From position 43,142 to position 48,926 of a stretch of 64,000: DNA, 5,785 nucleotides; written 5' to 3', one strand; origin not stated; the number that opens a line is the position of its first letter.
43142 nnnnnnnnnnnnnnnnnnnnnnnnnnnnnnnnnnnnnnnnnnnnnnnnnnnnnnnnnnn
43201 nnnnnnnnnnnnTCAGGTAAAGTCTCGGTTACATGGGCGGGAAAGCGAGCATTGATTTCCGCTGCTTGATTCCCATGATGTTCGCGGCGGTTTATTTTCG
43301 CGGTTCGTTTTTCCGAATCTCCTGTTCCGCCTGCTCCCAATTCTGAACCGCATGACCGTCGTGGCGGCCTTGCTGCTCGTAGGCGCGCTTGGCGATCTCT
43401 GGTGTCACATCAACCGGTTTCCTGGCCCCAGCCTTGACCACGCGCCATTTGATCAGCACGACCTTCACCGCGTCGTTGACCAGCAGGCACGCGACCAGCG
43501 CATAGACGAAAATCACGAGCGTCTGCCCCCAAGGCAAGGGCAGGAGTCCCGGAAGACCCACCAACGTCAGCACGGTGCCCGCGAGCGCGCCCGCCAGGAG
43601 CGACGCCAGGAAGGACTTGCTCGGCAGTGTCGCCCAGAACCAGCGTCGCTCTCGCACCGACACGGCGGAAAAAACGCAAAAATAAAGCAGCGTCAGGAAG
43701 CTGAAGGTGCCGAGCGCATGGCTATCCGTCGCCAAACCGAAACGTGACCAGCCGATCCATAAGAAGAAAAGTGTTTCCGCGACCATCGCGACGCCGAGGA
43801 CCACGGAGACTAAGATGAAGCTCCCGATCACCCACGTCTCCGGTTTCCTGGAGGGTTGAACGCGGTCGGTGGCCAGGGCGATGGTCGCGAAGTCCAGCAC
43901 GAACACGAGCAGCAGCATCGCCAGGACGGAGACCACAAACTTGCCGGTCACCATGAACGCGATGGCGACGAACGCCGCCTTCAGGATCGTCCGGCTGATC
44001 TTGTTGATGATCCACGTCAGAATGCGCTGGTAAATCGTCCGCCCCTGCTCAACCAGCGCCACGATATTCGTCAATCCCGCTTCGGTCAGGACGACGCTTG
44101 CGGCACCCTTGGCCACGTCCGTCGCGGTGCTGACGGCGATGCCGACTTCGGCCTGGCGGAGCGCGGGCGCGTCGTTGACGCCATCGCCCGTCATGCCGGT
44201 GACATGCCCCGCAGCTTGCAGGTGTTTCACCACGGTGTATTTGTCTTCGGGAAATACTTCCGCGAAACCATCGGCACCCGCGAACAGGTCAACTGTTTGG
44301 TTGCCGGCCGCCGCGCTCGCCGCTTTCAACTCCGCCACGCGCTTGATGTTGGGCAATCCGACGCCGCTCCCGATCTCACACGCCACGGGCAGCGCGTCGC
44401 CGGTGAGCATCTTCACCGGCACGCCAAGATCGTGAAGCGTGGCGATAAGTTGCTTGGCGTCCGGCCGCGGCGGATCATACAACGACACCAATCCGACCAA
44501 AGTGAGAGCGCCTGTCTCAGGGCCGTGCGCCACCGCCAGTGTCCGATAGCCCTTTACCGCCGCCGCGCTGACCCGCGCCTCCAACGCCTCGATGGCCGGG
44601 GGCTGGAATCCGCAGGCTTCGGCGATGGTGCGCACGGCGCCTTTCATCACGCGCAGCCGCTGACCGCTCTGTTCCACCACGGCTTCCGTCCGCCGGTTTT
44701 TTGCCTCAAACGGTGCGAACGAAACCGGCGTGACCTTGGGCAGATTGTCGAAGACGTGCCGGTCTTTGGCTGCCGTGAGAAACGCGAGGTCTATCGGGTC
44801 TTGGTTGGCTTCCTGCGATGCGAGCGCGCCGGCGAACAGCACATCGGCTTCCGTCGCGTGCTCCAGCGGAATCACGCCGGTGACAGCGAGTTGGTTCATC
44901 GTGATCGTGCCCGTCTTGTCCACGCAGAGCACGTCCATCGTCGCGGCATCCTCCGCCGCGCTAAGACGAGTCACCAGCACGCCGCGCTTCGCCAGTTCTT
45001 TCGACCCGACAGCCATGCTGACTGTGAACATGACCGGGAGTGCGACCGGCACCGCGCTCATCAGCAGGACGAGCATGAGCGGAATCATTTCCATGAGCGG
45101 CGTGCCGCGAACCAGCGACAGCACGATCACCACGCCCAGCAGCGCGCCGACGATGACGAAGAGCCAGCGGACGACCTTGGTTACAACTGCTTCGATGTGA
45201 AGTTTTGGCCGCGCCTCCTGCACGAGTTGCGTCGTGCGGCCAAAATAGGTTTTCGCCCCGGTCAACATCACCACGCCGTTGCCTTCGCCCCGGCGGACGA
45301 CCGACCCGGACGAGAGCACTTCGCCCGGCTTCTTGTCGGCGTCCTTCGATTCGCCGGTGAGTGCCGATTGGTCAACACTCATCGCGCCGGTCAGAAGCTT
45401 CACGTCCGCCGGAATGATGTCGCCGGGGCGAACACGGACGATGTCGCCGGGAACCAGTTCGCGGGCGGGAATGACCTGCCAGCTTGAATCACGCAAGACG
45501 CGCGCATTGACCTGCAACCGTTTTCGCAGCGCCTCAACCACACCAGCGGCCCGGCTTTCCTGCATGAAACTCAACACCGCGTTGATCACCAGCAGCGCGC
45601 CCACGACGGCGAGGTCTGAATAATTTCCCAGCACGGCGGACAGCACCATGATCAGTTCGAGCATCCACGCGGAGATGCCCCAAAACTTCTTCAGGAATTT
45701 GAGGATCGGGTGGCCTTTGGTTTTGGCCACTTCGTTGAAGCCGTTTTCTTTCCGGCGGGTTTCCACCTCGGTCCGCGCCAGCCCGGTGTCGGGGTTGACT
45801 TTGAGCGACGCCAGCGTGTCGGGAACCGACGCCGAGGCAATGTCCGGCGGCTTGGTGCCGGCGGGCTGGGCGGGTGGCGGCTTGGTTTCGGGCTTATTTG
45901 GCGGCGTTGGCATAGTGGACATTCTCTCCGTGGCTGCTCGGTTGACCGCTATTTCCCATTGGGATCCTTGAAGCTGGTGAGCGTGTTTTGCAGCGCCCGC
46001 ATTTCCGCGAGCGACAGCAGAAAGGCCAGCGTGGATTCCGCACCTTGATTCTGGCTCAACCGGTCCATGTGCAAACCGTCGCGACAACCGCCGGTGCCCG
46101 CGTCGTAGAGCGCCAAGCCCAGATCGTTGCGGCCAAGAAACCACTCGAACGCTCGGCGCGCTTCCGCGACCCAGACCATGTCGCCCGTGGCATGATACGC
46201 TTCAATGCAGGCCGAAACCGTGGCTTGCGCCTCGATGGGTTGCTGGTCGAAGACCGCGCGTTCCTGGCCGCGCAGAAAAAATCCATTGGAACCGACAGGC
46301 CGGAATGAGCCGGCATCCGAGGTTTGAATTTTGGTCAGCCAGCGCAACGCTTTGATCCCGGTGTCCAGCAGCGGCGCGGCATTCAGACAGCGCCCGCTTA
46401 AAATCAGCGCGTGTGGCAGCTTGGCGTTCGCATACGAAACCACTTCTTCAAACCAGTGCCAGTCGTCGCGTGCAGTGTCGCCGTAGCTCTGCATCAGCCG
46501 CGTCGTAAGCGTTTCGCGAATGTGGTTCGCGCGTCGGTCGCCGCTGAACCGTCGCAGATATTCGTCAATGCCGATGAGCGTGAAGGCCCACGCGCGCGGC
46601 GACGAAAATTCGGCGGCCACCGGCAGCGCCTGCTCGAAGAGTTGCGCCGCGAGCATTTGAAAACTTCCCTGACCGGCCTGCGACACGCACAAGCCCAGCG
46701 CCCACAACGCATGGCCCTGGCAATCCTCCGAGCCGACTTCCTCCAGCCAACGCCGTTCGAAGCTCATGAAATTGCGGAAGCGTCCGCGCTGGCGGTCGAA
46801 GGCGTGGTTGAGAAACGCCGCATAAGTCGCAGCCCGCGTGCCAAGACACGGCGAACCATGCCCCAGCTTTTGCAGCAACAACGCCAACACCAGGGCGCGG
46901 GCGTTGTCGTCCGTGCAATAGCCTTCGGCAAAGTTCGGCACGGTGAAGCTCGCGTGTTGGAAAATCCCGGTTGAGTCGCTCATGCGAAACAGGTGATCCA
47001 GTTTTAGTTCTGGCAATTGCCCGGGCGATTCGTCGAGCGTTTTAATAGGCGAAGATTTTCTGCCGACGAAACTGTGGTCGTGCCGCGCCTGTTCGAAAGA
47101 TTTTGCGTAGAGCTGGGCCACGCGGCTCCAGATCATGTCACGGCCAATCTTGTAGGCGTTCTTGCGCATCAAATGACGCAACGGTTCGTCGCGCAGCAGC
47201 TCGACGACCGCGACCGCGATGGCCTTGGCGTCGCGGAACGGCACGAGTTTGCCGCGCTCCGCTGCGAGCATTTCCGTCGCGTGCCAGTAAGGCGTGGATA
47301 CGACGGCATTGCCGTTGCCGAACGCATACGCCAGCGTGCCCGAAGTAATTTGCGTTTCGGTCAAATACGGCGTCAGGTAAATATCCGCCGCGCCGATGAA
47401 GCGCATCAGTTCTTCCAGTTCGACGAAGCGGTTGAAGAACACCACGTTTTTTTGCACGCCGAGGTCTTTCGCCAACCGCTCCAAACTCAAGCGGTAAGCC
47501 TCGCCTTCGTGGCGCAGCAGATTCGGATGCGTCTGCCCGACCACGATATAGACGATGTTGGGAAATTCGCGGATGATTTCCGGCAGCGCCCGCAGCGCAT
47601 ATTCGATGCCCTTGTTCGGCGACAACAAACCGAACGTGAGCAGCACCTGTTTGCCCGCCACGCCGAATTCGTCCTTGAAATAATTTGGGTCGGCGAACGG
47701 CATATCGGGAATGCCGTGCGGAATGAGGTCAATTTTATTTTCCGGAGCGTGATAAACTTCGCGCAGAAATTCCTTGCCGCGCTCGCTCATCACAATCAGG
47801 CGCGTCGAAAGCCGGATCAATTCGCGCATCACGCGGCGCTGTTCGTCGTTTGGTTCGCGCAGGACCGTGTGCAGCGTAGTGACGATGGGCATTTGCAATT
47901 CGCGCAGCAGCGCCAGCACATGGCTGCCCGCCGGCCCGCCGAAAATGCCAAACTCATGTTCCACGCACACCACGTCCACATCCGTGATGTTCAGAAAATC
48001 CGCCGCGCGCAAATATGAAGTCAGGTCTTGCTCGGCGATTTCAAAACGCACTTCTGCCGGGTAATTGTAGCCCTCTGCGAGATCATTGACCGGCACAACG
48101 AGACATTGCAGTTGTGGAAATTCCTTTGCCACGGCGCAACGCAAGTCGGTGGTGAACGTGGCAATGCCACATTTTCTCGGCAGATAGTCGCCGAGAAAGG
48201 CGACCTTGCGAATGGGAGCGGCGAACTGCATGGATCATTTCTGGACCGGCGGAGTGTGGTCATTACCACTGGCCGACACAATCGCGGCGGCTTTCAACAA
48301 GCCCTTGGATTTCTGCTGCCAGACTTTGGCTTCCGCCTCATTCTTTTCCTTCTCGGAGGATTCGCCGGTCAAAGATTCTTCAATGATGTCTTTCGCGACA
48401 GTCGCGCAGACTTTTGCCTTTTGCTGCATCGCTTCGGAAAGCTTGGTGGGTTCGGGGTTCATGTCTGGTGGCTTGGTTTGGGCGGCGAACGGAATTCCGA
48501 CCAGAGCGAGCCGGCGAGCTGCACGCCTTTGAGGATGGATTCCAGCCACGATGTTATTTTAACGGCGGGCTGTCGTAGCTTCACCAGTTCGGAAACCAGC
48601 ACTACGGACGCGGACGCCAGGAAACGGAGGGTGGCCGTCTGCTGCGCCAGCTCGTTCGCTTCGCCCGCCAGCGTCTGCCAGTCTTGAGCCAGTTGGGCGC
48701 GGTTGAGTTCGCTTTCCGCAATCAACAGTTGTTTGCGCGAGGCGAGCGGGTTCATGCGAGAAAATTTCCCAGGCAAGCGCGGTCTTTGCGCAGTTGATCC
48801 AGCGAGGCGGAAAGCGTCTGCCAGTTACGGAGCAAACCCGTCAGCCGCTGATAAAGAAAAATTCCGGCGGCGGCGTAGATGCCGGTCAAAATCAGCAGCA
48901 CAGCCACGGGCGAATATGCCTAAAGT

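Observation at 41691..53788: Shared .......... promoter-like motif at fixed 32-33 nt from four start codons: a compact, apparently leaderless regulon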

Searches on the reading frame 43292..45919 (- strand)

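Call 46: search_protein_families(library=pfam, proteins=[window:43292-45919:-], max_evalue=0.001)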
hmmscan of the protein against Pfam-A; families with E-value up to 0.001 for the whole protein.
window:43292-45919:- (875 aa): 4 families
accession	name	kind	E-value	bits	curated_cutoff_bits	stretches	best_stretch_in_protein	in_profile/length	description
PF00122.25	E1-E2_ATPase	-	1.3e-46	158.9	28.1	1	136-312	4-181/181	E1-E2 ATPase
PF00702.32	Hydrolase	-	1.4e-18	68.5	26.4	1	328-590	1-190/191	haloacid dehalogenase-like hydrolase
PF00690.31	Cation_ATPase_N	-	2.2e-10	40.5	20.4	1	30-94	4-69/69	Cation transporter/ATPase, N-terminus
PF11154.13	DUF2934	-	1.4e-05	25.1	22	1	841-869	5-36/37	Protein of unknown function (DUF2934)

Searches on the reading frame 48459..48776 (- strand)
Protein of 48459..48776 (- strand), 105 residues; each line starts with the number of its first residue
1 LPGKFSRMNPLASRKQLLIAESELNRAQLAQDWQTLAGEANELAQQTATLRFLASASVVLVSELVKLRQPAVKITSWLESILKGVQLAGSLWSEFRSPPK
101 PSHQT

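Call 12: search_protein_families(library=pfam, proteins=[window:48459-48776:-], max_evalue=0.01)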
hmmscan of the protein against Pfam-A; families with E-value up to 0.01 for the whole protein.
window:48459-48776:- (105 aa): 0 families

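Call 64: search_protein_families(library=pfam, proteins=[window:48459-48776:-], max_evalue=0.01)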
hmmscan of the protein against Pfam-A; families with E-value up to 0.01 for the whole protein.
window:48459-48776:- (105 aa): 0 families
